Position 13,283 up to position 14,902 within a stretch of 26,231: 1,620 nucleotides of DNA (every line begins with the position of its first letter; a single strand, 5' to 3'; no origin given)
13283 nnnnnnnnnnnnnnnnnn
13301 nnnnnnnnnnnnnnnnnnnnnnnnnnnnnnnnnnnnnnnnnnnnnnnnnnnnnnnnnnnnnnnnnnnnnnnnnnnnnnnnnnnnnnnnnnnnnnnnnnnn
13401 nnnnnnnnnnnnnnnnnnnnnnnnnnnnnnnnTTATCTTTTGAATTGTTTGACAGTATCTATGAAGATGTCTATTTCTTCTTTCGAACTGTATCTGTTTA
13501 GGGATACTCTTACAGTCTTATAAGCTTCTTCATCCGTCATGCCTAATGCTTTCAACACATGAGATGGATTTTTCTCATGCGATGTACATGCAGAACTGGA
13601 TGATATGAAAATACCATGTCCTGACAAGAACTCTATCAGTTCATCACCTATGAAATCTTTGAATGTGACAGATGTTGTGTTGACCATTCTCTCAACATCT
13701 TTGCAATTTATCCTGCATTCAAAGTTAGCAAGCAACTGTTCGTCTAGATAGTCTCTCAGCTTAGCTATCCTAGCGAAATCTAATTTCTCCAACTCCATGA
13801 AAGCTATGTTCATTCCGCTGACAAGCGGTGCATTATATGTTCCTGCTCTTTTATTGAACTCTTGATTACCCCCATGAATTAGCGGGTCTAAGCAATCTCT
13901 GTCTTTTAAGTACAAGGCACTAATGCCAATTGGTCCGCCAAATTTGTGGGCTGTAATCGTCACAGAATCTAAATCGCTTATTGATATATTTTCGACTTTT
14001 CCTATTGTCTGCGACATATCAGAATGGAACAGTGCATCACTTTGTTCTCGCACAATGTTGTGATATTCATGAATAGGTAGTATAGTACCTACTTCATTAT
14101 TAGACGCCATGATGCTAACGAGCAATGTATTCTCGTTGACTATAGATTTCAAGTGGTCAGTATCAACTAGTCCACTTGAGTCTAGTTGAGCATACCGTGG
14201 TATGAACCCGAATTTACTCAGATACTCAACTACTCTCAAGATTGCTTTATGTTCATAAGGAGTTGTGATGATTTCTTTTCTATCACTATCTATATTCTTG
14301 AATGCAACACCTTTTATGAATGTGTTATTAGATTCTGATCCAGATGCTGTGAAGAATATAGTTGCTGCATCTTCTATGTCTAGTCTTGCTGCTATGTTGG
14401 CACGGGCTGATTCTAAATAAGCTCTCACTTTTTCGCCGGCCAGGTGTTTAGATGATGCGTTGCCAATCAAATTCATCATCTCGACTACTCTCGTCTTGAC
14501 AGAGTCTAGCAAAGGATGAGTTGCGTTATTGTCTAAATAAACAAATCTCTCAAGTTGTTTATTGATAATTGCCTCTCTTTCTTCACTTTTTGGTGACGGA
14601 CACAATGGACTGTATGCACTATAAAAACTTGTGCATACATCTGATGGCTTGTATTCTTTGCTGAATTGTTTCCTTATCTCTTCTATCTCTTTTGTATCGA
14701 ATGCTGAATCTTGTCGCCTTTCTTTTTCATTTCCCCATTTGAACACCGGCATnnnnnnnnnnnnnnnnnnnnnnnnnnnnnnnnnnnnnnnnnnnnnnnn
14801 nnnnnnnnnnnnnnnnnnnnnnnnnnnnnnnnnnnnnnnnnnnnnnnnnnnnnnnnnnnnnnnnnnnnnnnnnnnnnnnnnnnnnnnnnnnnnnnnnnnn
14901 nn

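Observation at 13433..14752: Stand-alone IscS/NifS-type cysteine desulfurase with an N-terminal extension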

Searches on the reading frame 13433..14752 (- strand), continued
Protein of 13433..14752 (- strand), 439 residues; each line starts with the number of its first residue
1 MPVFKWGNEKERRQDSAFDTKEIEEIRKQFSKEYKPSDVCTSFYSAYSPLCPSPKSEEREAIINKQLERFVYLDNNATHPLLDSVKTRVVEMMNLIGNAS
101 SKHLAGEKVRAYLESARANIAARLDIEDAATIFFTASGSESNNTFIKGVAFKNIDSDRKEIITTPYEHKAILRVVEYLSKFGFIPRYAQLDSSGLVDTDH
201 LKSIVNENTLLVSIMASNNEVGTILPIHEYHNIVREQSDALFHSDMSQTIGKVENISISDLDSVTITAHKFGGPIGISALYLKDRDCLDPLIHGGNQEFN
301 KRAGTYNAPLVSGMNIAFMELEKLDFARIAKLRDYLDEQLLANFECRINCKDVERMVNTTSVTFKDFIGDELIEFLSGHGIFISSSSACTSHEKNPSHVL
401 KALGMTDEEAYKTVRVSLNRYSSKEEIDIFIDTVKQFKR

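Call 55: fold_search(model_id=the predicted structure, library=pdb)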
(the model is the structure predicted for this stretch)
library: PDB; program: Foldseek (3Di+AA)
matches with E <= 10: 1916; with E <= 0.001: 1388
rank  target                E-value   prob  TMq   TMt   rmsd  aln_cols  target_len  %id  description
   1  1ecx_A                3.4e-41  1.00  0.78  0.94   1.5       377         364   37  NIFS-LIKE PROTEIN (released 2000-03-20)
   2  1ecx_B                3.8e-41  1.00  0.77  0.93   1.7       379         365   37  NIFS-LIKE PROTEIN (released 2000-03-20)
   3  4isy_B                2.9e-39  1.00  0.78  0.90   1.9       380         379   34  Crystal structure of IscS from Mycobacterium tuberculosis (released 2014-02-26)
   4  4isy_A                4.5e-39  1.00  0.77  0.89   2.0       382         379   34  Crystal structure of IscS from Mycobacterium tuberculosis (released 2014-02-26)
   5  4isy_D                4.7e-39  1.00  0.77  0.88   2.0       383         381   34  Crystal structure of IscS from Mycobacterium tuberculosis (released 2014-02-26)
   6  6wih_A                5.3e-39  1.00  0.79  0.86   2.0       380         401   33  N-terminal mutation of ISCU2 (L35H36) traps Nfs1 Cys loop in the active site of ISCU2 without metal present. Structure (released 2020-05-13)
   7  4isy_C                7.6e-39  1.00  0.78  0.89   1.9       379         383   35  Crystal structure of IscS from Mycobacterium tuberculosis (released 2014-02-26)
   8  8tvt_A                9.7e-39  1.00  0.79  0.87   1.9       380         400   33  Structure of human Cysteine desulfurase Nfs1 with L-propargylglycine bound to active site PLP in complex with ISD11, A (released 2024-09-11)
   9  8rme_E                1.5e-38  1.00  0.79  0.88   2.0       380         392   33  Structure of the core ISC complex under turnover conditions (frataxin-bound) (released 2024-12-18)
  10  8rme_A                1.5e-38  1.00  0.79  0.86   2.1       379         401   33  Structure of the core ISC complex under turnover conditions (frataxin-bound) (released 2024-12-18)
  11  6wi2_A                3.2e-38  1.00  0.79  0.87   2.1       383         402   33  Structure of human mitochondrial complex Nfs1-ISCU2-ISD11 with E.coli ACP1 at 1.95 A resolution (NIAU)2. N-terminal mu (released 2020-04-22)
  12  5wlw_A                3.4e-38  1.00  0.79  0.87   2.1       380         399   33  Crystal Structure of the Human Mitochondrial Cysteine Desulfurase with active Cysteine Loop within ISCU1 active site,  (released 2017-11-15)
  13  5wkp_A                6.1e-38  1.00  0.78  0.86   2.0       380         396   32  Crystal Structure of the Human mitochondrial Cysteine Desulfurase in complex with ISD11 and Iron-Sulfur Cluster Scaffo (released 2017-11-15)
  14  5wlw_E                1.1e-37  1.00  0.80  0.87   2.1       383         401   33  Crystal Structure of the Human Mitochondrial Cysteine Desulfurase with active Cysteine Loop within ISCU1 active site,  (released 2017-11-15)
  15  5wkp_E                1.2e-37  1.00  0.79  0.87   1.8       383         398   32  Crystal Structure of the Human mitochondrial Cysteine Desulfurase in complex with ISD11 and Iron-Sulfur Cluster Scaffo (released 2017-11-15)
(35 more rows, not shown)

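Call 57: find_encoding_contigs(protein=P0014, flank=10000, max_places=1)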
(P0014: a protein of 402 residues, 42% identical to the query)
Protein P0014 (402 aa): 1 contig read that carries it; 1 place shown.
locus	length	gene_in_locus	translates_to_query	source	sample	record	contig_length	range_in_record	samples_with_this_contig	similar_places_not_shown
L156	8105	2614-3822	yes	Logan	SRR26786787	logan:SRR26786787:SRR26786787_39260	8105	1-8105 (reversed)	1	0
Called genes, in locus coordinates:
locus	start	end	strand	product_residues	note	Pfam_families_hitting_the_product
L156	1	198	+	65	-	?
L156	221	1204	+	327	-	PF00534:Glycos_transf_1 (weak), PF13692:Glyco_trans_1_4 (weak)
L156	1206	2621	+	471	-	PF13353:Fer4_12 (weak)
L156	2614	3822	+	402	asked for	PF00266:Aminotran_5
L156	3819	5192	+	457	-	-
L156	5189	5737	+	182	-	-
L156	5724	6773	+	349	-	PF00534:Glycos_transf_1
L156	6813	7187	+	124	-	-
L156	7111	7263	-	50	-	-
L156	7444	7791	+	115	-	PF04965:GPW_gp25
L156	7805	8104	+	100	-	?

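Call 58: find_encoding_contigs(protein=P0017, flank=10000, max_places=1)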
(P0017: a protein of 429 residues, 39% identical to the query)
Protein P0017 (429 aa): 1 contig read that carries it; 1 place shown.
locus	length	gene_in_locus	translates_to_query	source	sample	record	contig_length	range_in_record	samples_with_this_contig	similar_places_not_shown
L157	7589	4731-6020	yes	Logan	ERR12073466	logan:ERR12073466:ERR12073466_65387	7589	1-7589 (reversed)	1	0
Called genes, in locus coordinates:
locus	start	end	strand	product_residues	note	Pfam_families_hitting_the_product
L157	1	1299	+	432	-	?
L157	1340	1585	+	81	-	-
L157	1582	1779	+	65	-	-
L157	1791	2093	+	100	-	-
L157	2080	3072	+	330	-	PF17989:ALP_N, PF21522:MreB-like_C, PF22128:Alp7A_like_C (faint)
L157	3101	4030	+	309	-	-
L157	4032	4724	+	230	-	PF13529:Peptidase_C39_2 (weak)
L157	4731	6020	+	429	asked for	PF00266:Aminotran_5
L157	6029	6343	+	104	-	-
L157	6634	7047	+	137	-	-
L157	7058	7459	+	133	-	-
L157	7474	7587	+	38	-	?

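Call 59: find_encoding_contigs(protein=P0004, flank=10000, max_places=1)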
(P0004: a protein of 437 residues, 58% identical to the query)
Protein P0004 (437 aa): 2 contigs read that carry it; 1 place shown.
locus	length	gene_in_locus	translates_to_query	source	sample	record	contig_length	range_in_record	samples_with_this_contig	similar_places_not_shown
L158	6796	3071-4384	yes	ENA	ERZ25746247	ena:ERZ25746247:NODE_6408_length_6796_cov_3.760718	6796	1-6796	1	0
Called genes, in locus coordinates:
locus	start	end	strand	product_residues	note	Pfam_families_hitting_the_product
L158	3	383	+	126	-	?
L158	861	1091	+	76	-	-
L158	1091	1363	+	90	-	-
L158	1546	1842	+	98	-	-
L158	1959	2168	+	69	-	-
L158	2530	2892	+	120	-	-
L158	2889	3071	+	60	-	-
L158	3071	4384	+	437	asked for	PF00266:Aminotran_5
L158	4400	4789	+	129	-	-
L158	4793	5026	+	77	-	-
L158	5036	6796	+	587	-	?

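Call 81: find_related_loci(query=A5, collection=viral_contigs, flank=10000)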
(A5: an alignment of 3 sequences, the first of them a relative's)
Query A5 (447 aa) in viral_contigs; peptide patterns used: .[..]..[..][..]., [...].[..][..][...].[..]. (x = any residue, [..] = any of these).
166 stretches matched a pattern; 16 encode a relative of the query (tblastn E <= 1e-3); 16 distinct loci.
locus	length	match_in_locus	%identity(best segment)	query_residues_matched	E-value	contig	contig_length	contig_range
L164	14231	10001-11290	44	4-435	4e-122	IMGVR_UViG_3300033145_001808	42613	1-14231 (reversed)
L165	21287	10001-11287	42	4-434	3e-115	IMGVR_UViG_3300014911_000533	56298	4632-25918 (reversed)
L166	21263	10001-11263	42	1-419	5e-110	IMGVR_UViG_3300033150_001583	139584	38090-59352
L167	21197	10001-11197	42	4-415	1e-106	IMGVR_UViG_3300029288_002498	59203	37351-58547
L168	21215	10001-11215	35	4-423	8e-95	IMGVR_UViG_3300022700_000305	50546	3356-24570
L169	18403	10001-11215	35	4-423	8e-95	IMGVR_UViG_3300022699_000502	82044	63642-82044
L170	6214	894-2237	38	3-444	6e-93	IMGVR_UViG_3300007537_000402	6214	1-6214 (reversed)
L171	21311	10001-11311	36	1-441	2e-90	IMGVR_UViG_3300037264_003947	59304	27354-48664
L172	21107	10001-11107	23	45-413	2e-12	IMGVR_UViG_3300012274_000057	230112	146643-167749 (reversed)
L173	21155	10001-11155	23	19-413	5e-12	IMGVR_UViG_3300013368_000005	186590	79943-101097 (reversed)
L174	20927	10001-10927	22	45-383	2e-9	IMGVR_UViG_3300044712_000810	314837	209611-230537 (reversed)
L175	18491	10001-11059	24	48-411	4e-9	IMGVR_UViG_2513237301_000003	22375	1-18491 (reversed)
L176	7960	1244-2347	23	50-420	3e-8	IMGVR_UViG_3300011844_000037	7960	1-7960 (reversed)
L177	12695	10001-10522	22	16-175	9e-7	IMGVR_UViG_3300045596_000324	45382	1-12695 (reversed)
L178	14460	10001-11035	21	48-401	1e-6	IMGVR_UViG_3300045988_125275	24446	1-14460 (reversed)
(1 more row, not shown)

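Call 88: search_protein_families(library=padloc, proteins=[window:13433-14752:-], max_evalue=0.001)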
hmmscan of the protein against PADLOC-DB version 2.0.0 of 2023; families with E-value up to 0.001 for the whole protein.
window:13433-14752:- (439 aa): 2 families
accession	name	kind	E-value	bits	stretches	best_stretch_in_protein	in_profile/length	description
PDLC02759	SspA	-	5e-98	326.8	1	72-436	1-368/374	SspA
PDLC02657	DndA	-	1e-94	315.9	1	71-435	1-369/372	DndA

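Call 99: fold_search(model_id=the predicted structure, library=viral)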
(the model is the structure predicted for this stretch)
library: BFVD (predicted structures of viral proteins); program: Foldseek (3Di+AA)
matches with E <= 10: 653; with E <= 0.001: 28
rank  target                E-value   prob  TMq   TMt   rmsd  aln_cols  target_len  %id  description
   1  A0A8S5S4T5            7.0e-34  1.00  0.77  0.91   2.0       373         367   28  NifS-like protein [Siphoviridae sp. ctiV651]
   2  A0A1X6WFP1            6.7e-31  1.00  0.76  0.78   3.2       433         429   25  (no name in the UniProt tables at hand)
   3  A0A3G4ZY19            6.5e-27  1.00  0.74  0.34   2.3       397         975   22  NifS-like protein [Edafosvirus sp.]
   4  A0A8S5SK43            7.9e-21  1.00  0.63  0.78   3.7       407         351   21  NifS-like protein [Siphoviridae sp. ctrCN24]
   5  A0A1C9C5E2            2.6e-20  1.00  0.69  0.66   3.9       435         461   16  NifS-like protein [Heterosigma akashiwo virus 01]
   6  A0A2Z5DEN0            3.6e-19  1.00  0.66  0.76   3.6       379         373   16  NifS-like protein [African swine fever virus]
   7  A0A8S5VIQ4            9.9e-16  1.00  0.48  0.75   4.5       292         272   24  (no name in the UniProt tables at hand)
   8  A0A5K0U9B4            1.5e-14  1.00  0.63  0.47   9.3       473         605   14  Sphingosine-1-phosphate lyase [Yasminevirus sp. GU-2018]
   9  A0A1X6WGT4            3.3e-14  1.00  0.58  0.44   5.9       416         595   16  (no name in the UniProt tables at hand)
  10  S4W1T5                8.7e-14  1.00  0.65  0.57  12.6       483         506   12  Amino acid decarboxylase [Pandoravirus salinus]
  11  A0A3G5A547            9.8e-14  1.00  0.59  0.44  10.5       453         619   14  Sphingosine-1-phosphate lyase 1 [Homavirus sp.]
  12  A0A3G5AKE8            1.3e-13  1.00  0.58  0.46   5.7       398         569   11  PglD N-terminal domain-containing protein [Solumvirus sp.]
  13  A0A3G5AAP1            4.9e-13  1.00  0.60  0.33   5.5       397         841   14  Uncharacterized protein [Hyperionvirus sp.]
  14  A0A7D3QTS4            5.2e-13  1.00  0.54  0.65   5.9       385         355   12  3-amino-5-hydroxybenzoic acid synthase family protein [Fadolivirus FV1/VV64]
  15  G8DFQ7                3.3e-12  1.00  0.62  0.33   8.8       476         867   11  (no name in the UniProt tables at hand)
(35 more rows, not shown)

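Call 102: predict_structure(alignment_id=A7)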
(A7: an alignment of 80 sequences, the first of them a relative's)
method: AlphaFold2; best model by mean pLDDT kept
length: 398 residues; sequences in the alignment: 80
mean_pLDDT: 94.1   pTM: 0.92
mean pLDDT of the five models: 94.1, 93.9, 93.8, 93.5, 93.4
residues with pLDDT >= 90: 350; 70-90: 32; 50-70: 12; < 50: 4
segments of 3 or more residues with pLDDT < 50: 1-4
pLDDT, mean of each block of 10 residues (from residue 1): 64 96 95 97 96 92 96 98 98 96 94 90 96 93 97 98 97 97 98 97 98 96 98 97 96 83 90 98 95 98 98 97 95 97 72 89 96 97 98 89
secondary structure, 60 per line:
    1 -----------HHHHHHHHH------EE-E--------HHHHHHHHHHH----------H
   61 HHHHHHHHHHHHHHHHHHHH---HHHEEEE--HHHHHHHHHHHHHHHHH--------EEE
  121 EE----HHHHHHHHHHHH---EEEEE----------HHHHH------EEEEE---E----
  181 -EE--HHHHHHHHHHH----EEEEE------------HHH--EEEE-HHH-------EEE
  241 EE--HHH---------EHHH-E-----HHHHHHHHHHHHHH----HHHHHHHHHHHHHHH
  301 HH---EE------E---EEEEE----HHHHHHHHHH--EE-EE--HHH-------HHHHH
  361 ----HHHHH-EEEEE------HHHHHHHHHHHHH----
elements in order: H12-20 H39-49 H60-80 E87-90 H93-109 E118-122 H127-138 E142-146 H157-161 E168-172 H186-196 E201-205 E223-226 E238-242 H268-281 H286-302 E318-322 H327-336 H356-360 H365-369 E371-375 H382-394

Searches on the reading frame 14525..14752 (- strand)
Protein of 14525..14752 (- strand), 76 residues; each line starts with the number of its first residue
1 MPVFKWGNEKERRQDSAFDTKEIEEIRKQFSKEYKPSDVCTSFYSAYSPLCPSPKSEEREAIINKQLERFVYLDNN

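Call 36: find_homologous_proteins(query=A3, max_evalue=0.001)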
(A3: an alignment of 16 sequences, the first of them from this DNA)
Query A3 (16 sequences) (76 aa, profile of the alignment): 1 proteins with E <= 0.001 among 909 candidates.
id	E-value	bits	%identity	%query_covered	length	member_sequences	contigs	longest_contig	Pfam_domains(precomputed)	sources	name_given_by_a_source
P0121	9.7e-13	66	53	45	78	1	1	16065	-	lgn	-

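Call 38: find_encoding_contigs(protein=P0121, flank=10000, max_places=2)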
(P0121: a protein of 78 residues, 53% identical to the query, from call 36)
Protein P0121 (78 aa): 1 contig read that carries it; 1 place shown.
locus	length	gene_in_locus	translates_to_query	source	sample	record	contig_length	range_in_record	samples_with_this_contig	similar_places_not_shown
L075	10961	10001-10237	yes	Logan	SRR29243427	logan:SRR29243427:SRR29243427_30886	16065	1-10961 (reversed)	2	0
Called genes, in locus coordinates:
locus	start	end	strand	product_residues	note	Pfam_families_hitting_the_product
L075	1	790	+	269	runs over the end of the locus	-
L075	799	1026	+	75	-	-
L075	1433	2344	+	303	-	PF01368:DHH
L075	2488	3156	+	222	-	PF01764:Lipase_3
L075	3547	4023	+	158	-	-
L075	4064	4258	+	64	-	-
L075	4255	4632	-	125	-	-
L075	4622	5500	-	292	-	-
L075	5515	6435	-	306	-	PF01551:Peptidase_M23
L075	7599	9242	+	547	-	PF05731:TROVE, PF25045:vWA_Ro60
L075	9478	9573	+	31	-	-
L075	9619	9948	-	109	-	-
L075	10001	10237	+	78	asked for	-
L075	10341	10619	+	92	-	-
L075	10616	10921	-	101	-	-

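Call 47: search_protein_representatives(alignment_id=A3)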
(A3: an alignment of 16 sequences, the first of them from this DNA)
Query: 16 sequences, 70 profile positions. Proteins with E-value up to 0.001 (for the whole library): 11; up to 1e-10: 8; up to 1e-30: 0. The best 11 are listed.
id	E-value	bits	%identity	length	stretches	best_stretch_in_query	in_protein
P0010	1.9e-21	92.3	-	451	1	1-70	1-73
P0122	7.4e-21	90.4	-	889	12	21-48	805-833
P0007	5.5e-20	87.6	-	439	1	1-70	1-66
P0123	7.5e-18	80.8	-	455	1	1-70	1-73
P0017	1.9e-15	73.1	-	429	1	1-70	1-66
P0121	3.1e-13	66.0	-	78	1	2-64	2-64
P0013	3.8e-13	65.7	-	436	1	3-70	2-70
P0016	7.0e-11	58.5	-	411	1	1-70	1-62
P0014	5.3e-08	49.3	-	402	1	30-70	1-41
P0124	1.0e-04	38.8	-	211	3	36-65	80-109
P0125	2.5e-04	37.5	-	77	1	30-69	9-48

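Call 65: search_protein_families(library=pfam, alignment_id=A3, max_evalue=10)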
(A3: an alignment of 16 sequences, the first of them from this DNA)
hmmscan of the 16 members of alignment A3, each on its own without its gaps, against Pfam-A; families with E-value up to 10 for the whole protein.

A. member 1, seq(76 aa): 0 families

B. families by the number of members that match (of 16 scanned): 4 families
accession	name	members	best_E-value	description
PF00046.35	Homeodomain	1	0.0061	Homeodomain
PF19237.4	DUF5889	1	0.035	Family of unknown function (DUF5889)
PF00864.24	P2X_receptor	1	0.063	ATP P2X receptor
PF00956.23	NAP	1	0.093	Nucleosome assembly protein (NAP)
